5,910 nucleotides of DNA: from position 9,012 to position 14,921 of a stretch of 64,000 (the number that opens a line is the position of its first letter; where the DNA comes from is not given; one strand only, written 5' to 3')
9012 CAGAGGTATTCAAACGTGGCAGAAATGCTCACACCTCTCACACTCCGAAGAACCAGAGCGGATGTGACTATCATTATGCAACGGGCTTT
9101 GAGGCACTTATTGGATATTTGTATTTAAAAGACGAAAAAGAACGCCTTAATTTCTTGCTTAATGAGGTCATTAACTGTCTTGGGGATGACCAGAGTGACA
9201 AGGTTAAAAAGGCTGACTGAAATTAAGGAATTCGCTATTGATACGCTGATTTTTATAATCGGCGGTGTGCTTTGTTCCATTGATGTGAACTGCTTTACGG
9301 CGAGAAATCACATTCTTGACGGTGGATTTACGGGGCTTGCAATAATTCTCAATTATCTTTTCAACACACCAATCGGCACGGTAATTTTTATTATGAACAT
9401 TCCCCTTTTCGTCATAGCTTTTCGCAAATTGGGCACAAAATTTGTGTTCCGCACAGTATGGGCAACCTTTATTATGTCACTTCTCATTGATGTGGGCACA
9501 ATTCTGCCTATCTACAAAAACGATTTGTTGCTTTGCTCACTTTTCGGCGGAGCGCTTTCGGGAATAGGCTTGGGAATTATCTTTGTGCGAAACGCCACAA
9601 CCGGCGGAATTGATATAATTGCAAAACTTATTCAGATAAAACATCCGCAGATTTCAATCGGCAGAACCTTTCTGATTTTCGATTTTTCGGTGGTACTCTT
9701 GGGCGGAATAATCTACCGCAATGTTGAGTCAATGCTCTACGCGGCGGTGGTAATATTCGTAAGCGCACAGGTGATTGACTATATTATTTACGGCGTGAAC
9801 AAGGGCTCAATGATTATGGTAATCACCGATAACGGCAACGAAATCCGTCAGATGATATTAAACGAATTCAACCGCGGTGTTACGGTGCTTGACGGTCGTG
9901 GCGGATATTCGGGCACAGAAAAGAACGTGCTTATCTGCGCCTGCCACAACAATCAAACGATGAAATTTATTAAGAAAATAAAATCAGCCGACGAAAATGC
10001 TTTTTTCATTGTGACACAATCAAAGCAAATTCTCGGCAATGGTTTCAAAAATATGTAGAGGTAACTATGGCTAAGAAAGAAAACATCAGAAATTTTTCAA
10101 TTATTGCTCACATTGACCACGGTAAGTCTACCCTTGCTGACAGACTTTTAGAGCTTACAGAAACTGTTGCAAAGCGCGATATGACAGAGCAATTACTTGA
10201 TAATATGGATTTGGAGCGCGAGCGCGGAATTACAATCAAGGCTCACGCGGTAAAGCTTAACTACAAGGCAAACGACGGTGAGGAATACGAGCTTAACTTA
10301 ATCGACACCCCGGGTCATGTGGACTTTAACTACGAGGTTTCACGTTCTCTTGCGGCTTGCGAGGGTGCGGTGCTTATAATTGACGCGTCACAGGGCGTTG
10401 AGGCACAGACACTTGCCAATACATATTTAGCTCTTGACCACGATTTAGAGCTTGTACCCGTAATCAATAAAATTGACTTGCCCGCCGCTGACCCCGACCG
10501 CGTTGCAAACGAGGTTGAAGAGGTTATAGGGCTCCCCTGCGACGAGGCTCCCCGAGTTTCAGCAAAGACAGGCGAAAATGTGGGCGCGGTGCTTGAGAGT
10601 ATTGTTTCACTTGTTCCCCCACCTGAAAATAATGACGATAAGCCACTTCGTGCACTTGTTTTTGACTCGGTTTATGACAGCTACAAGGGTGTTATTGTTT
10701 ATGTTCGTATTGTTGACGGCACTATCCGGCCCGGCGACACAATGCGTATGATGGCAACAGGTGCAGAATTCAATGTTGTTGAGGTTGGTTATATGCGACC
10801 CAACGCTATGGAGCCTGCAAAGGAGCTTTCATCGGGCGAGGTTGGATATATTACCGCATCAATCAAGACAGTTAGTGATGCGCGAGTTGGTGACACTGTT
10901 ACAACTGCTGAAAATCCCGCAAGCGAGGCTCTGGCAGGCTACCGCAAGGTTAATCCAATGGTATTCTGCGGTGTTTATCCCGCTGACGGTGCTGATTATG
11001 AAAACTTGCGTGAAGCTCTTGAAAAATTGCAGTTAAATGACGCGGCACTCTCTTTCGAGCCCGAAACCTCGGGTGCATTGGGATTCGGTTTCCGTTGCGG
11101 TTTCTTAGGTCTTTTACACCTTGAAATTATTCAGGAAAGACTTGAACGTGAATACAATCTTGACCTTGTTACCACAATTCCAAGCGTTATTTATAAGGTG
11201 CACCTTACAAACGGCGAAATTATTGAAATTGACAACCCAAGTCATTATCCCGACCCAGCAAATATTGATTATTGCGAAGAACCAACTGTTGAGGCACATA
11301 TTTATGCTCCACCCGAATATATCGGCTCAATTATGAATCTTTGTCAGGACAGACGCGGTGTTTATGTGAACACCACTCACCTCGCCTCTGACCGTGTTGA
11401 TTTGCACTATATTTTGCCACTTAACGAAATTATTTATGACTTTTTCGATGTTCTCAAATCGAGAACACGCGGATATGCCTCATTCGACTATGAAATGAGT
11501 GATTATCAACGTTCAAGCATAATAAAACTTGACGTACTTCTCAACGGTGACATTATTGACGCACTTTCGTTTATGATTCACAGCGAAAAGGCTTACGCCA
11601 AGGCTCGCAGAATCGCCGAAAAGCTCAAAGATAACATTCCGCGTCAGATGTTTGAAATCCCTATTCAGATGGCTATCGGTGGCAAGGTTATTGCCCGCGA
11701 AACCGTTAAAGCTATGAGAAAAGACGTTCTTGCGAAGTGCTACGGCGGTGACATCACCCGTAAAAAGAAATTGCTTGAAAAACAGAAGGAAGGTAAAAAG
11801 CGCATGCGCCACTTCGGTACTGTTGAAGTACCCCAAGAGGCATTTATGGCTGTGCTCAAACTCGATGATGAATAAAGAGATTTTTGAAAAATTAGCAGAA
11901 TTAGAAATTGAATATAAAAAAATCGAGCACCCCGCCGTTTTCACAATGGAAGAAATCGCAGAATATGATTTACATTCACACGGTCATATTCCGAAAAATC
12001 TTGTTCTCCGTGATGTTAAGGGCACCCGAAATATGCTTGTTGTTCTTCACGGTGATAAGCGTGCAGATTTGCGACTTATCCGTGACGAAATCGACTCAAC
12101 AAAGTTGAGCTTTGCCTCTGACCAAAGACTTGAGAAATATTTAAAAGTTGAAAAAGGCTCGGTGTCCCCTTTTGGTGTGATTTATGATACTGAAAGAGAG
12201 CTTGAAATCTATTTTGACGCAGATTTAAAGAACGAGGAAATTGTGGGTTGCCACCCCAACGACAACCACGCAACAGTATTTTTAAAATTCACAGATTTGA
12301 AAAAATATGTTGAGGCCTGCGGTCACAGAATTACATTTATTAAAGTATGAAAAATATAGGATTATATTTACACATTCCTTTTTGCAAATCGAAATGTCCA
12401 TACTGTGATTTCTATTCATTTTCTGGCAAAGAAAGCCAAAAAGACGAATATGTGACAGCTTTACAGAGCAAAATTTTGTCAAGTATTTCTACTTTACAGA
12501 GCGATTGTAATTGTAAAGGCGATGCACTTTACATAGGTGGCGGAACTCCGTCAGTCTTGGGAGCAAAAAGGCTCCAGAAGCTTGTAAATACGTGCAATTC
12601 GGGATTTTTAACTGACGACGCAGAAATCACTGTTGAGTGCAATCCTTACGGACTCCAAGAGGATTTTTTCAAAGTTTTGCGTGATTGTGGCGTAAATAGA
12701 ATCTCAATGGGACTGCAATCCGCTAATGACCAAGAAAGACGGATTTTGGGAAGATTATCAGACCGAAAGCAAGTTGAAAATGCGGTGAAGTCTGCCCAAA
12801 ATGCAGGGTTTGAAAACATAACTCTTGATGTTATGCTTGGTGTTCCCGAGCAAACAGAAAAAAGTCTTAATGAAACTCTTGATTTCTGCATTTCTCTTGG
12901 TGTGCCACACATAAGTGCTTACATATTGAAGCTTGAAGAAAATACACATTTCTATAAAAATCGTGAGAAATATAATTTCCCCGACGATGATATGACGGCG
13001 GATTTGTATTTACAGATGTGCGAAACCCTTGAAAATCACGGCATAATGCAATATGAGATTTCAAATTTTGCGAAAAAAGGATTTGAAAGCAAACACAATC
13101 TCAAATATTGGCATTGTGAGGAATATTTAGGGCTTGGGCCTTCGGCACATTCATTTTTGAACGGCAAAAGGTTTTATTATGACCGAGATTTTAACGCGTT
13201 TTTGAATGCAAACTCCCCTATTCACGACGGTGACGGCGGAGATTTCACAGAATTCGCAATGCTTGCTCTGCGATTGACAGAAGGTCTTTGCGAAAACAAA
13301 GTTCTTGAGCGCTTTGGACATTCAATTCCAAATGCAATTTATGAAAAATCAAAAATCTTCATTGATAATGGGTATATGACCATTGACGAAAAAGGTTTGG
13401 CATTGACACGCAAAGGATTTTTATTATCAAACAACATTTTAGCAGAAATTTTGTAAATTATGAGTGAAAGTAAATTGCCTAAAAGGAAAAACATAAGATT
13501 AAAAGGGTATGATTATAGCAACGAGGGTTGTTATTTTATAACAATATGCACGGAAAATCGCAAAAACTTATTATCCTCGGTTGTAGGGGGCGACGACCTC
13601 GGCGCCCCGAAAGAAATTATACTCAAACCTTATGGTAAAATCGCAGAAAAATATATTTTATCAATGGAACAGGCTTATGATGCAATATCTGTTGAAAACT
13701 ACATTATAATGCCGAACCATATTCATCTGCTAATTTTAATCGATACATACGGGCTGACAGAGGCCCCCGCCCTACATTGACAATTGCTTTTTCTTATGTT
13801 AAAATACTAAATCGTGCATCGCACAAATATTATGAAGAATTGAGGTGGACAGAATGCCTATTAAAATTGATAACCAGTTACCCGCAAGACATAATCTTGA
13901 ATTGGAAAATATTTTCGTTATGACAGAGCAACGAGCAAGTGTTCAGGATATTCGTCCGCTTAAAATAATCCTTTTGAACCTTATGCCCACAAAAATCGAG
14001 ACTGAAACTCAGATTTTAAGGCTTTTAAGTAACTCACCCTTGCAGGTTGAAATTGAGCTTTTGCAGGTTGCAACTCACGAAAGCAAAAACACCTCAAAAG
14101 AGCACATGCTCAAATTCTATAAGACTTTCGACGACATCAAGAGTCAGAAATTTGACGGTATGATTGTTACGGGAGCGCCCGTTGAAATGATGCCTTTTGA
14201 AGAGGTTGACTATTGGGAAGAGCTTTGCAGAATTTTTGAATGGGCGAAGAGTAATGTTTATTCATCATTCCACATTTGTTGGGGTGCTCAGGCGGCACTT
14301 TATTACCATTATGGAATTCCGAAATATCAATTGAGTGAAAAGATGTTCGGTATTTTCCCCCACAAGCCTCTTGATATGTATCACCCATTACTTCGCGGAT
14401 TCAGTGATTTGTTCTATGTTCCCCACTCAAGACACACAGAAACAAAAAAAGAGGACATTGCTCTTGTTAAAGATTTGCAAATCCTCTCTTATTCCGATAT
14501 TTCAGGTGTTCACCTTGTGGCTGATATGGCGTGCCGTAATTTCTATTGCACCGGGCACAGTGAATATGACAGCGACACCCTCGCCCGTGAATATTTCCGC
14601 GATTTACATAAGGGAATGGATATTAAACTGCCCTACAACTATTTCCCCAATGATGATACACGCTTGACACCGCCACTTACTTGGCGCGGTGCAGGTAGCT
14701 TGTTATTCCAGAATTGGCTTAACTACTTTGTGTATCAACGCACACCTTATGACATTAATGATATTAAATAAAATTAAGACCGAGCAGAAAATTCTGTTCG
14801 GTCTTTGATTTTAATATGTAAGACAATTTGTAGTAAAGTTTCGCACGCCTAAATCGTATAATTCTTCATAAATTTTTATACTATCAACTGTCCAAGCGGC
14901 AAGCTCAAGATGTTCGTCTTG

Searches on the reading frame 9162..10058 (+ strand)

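Call 88: search_protein_families(library=pfam, proteins=[window:9162-10058:+], max_evalue=0.001)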
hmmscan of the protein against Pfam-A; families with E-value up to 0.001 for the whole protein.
window:9162-10058:+ (298 aa): 2 families
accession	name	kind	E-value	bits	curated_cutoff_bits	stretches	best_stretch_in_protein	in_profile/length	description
PF02588.21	YitT_membrane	-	6.4e-59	199.2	24.3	1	28-232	2-204/205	Uncharacterised 5xTM membrane BCR, YitT family COG1284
PF10035.14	DUF2179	-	8.1e-19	67.6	22.8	1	238-292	1-55/55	Uncharacterized protein conserved in bacteria (DUF2179)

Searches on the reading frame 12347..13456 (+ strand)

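Call 88: search_protein_families(library=pfam, proteins=[window:12347-13456:+], max_evalue=0.001)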
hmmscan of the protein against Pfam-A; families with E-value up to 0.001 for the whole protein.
window:12347-13456:+ (369 aa): 2 families
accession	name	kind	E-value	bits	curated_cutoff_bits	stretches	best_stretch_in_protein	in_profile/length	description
PF04055.27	Radical_SAM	-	2.7e-23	83.4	29.5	1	8-181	2-166/166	Radical SAM superfamily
PF06969.22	HemN_C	-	1.7e-08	34.8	24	1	301-360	8-67/67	HemN C-terminal domain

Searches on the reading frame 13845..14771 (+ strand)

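Call 88: search_protein_families(library=pfam, proteins=[window:13845-14771:+], max_evalue=0.001)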
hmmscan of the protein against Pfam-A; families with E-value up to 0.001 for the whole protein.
window:13845-14771:+ (308 aa): 1 family
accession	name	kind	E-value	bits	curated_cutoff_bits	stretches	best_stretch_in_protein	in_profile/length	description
PF04204.22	HTS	-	1.1e-138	461.7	27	1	5-302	1-298/298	Homoserine O-succinyltransferase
